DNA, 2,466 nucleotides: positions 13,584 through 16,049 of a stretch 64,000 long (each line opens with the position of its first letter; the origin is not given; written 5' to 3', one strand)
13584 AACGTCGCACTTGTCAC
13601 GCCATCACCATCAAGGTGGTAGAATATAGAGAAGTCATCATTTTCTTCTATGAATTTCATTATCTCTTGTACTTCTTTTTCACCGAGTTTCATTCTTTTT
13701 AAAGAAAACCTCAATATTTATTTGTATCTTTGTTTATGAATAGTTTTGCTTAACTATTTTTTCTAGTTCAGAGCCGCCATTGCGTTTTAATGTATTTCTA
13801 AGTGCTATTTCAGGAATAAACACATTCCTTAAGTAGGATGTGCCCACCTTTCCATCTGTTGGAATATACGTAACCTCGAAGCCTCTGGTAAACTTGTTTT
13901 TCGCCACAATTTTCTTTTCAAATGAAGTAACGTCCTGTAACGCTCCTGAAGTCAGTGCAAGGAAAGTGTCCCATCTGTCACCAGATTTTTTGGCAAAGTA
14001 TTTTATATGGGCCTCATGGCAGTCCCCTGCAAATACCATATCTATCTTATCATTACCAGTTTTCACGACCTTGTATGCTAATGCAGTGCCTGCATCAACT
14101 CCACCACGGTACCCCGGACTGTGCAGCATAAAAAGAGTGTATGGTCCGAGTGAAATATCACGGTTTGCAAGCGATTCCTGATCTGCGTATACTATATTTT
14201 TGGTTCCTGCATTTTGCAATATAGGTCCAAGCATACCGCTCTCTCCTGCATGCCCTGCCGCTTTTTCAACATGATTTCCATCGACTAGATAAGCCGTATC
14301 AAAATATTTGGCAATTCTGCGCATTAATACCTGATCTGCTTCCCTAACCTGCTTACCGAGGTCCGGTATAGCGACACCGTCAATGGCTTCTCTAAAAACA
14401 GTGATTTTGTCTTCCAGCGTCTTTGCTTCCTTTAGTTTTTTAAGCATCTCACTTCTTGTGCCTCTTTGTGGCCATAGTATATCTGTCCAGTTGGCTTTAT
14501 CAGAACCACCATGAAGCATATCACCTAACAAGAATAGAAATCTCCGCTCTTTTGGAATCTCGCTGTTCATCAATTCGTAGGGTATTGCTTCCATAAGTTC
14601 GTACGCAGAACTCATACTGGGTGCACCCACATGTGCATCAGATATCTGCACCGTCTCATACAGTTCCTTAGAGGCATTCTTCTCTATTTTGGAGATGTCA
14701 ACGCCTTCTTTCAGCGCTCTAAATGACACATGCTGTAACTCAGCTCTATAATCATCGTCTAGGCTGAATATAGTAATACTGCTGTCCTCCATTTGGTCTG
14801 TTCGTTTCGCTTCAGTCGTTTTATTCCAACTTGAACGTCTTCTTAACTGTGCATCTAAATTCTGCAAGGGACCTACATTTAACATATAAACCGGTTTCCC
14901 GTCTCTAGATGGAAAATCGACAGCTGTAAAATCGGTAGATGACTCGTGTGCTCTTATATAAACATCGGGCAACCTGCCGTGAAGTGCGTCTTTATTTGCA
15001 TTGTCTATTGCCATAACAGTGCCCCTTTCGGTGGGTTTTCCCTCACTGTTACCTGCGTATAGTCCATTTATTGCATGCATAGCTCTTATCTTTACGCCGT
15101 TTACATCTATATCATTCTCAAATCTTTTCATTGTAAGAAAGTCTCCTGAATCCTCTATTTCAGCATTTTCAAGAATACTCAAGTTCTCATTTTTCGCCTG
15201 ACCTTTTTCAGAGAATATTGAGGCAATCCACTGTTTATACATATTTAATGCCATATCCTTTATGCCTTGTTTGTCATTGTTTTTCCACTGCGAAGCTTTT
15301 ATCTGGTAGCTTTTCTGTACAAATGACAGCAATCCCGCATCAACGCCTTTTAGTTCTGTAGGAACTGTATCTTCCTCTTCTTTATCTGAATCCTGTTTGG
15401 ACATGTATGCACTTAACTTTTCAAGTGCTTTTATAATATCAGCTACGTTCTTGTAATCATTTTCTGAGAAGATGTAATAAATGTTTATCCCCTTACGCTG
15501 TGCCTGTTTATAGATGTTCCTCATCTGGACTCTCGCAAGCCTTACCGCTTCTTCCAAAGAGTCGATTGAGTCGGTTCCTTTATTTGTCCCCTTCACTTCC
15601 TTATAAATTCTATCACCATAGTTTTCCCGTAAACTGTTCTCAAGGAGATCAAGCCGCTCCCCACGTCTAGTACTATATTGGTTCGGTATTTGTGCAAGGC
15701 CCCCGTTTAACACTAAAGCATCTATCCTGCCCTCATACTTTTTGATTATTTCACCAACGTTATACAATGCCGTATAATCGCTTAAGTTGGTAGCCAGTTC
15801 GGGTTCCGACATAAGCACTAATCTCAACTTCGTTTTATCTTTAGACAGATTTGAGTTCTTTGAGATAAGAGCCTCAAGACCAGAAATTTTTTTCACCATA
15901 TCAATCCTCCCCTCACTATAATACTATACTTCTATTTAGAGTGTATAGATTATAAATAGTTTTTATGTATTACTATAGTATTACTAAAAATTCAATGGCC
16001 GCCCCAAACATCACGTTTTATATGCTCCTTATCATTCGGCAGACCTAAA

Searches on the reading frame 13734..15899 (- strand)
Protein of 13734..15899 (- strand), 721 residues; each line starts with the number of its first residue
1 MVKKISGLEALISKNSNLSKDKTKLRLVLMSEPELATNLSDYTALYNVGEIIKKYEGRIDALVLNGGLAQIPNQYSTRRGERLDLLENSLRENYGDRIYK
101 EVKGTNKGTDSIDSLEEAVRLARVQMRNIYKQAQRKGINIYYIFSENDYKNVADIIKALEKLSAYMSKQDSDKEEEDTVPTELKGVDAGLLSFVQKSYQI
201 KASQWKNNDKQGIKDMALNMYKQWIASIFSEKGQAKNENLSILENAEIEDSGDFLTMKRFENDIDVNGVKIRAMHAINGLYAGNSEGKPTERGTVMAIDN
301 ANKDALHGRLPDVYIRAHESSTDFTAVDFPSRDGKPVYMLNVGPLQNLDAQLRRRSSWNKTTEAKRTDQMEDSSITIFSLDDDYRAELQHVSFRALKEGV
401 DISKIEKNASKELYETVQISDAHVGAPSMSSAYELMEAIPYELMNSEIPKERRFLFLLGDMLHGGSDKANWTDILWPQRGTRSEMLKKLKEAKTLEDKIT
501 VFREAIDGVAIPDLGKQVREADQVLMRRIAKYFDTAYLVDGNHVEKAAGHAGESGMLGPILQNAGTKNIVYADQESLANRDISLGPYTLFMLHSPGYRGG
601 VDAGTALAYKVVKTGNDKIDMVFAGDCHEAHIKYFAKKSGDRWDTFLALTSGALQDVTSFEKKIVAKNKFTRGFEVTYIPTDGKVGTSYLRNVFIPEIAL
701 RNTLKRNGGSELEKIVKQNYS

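Call 52: find_encoding_contigs(protein=window:13734-15899:-, flank=10000, max_places=1)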
Protein window:13734-15899:- (721 aa): 24 contigs read that carry it; 1 place shown.
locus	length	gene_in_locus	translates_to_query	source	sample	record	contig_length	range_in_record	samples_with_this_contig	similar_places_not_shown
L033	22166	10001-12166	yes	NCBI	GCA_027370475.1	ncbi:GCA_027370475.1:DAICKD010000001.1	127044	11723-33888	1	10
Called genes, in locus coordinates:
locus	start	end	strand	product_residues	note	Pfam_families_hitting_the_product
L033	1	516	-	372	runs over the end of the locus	PF00579:tRNA-synt_1b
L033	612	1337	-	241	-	PF00702:Hydrolase, PF13419:HAD_2, PF13242:Hydrolase_like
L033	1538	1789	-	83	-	PF01423:LSM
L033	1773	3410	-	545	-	PF00118:Cpn60_TCP1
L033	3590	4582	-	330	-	PF01087:GalP_UDP_transf, PF16268:DUF4921, PF02744:GalP_UDP_tr_C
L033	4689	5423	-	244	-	-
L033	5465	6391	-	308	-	PF01946:Thi4 (faint), PF07992:Pyr_redox_2, PF13738:Pyr_redox_3, PF00070:Pyr_redox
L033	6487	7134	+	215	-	PF00730:HhH-GPD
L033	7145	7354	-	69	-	-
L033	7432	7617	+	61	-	-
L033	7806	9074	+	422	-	PF02403:Seryl_tRNA_N, PF00587:tRNA-synt_2b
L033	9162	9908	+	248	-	PF00970:FAD_binding_6 (weak), PF00175:NAD_binding_1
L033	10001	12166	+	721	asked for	-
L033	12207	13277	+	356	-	PF01368:DHH, PF02272:DHHA1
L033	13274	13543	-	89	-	PF00736:EF1_GNE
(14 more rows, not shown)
